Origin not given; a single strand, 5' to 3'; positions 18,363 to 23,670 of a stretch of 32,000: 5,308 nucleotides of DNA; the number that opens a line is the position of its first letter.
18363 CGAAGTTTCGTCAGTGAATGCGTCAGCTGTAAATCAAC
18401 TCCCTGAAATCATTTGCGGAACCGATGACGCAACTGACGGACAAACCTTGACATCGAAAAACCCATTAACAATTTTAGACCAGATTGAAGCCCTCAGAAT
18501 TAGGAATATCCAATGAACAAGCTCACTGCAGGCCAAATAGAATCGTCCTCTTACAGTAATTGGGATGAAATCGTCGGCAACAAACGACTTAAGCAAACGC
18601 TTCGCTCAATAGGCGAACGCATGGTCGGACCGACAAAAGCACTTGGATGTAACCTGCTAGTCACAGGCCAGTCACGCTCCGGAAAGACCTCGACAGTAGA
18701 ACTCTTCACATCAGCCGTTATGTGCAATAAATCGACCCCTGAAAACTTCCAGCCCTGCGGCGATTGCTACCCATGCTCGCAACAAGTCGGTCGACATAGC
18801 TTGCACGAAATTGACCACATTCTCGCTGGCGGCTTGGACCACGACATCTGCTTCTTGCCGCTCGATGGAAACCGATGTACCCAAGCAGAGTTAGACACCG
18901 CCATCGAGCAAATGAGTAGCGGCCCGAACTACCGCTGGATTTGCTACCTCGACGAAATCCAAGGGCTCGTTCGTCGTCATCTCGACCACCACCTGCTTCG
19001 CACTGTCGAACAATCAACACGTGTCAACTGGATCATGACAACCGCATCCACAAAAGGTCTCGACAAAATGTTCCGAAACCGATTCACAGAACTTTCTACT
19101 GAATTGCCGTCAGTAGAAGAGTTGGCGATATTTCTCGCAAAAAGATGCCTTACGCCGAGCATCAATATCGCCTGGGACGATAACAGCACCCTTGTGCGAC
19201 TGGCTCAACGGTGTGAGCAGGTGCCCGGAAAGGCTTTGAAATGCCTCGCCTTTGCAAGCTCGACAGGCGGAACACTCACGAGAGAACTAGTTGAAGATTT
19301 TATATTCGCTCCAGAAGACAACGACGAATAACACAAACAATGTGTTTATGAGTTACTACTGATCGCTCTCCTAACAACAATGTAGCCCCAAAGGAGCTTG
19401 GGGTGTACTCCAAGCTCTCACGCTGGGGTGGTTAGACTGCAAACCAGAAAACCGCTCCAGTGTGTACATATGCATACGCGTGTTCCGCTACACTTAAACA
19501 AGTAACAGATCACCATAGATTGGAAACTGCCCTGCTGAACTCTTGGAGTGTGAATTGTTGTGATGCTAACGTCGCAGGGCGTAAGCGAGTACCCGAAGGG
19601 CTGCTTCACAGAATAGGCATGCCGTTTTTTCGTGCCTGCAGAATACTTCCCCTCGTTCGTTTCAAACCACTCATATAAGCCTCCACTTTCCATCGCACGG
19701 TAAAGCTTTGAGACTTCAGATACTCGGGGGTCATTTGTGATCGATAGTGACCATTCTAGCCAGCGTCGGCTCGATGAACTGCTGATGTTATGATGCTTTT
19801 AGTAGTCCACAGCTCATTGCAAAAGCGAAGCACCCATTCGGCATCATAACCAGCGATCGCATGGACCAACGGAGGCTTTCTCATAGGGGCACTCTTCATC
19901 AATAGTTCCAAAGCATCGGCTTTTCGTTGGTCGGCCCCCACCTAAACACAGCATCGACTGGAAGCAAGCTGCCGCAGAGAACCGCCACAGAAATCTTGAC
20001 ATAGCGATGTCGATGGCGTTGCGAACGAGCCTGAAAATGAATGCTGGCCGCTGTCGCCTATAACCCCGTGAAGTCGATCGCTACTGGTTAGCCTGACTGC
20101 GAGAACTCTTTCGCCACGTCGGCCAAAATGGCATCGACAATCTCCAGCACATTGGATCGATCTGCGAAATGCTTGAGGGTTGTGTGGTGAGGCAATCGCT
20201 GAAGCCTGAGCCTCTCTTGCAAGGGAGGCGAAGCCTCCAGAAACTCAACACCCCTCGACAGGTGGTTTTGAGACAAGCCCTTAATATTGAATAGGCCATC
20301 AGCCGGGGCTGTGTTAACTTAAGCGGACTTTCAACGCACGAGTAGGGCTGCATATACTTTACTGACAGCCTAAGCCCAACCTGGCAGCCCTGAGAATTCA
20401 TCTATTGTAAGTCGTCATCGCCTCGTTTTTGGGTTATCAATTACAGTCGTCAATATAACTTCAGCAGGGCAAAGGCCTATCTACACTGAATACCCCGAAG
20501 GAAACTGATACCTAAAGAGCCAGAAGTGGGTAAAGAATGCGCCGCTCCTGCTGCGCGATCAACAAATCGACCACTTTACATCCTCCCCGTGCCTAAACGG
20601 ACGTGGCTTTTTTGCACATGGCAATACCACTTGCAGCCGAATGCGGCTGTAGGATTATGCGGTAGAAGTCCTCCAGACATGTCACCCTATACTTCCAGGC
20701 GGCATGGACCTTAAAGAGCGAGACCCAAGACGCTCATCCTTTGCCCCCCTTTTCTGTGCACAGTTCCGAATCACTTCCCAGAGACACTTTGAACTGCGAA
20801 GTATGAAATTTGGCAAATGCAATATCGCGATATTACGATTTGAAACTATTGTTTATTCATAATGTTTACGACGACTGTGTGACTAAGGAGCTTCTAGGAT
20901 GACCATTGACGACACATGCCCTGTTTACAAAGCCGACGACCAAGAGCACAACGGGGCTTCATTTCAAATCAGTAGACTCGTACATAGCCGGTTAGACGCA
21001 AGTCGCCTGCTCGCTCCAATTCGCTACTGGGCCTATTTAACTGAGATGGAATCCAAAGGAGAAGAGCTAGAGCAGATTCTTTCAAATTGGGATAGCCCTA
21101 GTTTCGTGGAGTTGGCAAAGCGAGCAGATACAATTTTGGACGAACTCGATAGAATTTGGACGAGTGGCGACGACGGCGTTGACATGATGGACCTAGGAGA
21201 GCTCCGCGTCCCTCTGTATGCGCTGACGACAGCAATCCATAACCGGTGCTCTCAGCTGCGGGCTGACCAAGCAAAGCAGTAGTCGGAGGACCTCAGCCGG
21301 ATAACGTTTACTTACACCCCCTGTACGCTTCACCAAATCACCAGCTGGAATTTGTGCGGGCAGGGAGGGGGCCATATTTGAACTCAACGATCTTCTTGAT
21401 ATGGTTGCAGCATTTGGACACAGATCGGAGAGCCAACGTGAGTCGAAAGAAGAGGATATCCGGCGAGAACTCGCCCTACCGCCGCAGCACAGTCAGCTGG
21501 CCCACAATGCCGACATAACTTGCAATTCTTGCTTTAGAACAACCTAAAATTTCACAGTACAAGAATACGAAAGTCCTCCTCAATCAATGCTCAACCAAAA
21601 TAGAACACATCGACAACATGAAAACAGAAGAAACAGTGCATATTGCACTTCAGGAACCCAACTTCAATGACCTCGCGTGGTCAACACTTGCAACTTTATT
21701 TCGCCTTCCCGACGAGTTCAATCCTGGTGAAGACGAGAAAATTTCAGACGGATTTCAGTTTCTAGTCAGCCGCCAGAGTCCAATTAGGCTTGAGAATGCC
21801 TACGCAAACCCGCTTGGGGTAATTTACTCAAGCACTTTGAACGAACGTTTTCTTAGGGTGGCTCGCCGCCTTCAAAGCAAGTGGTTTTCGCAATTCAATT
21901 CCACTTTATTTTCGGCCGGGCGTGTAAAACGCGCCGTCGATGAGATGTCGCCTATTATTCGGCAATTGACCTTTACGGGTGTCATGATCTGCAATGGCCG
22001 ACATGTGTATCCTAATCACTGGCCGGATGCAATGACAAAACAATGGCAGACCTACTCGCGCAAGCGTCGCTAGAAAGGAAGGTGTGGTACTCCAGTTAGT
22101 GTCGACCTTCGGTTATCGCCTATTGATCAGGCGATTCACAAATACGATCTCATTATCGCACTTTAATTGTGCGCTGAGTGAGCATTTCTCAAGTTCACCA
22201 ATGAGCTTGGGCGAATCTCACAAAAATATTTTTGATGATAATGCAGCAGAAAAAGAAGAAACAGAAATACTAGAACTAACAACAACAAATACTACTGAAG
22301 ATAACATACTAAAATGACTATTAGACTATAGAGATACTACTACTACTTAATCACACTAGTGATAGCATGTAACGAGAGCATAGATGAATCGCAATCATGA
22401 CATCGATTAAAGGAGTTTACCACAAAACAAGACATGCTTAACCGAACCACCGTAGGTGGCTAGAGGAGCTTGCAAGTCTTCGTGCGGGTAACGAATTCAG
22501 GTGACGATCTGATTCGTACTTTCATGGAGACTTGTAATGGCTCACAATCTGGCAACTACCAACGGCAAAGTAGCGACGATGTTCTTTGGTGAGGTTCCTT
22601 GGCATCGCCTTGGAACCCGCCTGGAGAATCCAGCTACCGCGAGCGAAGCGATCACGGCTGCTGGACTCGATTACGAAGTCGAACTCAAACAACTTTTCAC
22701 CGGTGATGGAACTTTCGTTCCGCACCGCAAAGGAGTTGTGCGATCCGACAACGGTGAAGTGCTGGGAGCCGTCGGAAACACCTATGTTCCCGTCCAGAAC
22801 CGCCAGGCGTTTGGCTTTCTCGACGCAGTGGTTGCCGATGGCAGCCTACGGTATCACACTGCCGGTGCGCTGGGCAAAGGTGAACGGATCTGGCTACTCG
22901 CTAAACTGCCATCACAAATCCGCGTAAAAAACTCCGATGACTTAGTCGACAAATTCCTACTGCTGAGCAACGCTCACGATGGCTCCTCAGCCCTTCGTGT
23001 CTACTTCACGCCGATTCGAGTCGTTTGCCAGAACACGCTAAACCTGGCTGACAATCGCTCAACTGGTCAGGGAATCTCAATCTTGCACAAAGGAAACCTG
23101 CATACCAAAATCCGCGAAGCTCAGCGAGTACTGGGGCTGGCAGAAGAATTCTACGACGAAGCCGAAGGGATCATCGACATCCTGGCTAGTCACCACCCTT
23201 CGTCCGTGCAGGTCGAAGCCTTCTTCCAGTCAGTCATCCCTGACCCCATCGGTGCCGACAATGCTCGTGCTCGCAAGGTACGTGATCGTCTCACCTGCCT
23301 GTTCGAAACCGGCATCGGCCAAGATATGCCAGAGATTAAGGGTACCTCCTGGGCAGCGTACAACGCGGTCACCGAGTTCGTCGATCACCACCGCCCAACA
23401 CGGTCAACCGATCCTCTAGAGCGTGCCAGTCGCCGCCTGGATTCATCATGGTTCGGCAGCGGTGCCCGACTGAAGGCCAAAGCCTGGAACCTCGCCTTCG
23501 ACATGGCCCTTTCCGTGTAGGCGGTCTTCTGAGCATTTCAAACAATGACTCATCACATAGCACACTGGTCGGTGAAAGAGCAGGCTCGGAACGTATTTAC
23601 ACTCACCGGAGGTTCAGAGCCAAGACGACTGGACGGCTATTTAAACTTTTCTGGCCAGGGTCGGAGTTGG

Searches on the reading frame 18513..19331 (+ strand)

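Call 31: search_protein_families(library=pfam, proteins=[window:18513-19331:+], max_evalue=0.001)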
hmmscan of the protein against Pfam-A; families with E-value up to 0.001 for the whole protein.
window:18513-19331:+ (272 aa): 1 family
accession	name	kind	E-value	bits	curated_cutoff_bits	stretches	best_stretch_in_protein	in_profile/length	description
PF13177.12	DNA_pol3_delta2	-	0.00077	19.9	27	0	47-103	21-74/161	DNA polymerase III, delta subunit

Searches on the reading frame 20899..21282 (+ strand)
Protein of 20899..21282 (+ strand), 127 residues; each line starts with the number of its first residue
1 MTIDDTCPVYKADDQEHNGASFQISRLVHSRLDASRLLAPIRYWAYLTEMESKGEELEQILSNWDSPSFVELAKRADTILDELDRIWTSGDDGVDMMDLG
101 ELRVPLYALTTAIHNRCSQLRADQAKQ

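Call 31: search_protein_families(library=pfam, proteins=[window:20899-21282:+], max_evalue=0.001)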
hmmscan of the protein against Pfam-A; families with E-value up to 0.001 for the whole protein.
window:20899-21282:+ (127 aa): 1 family
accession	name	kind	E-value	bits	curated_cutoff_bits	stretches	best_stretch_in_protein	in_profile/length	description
PF03902.18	Gal4_dimer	-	0.00045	20.8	22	0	45-63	3-21/54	Gal4-like dimerisation domain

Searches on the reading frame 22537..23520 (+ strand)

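Call 31: search_protein_families(library=pfam, proteins=[window:22537-23520:+], max_evalue=0.001)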
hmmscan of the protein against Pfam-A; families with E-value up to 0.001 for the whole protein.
window:22537-23520:+ (327 aa): 1 family
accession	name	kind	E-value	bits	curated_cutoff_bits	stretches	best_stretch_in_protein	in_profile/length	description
PF06067.16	DUF932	-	3.3e-69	233.6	23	1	75-305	1-227/227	Domain of unknown function (DUF932)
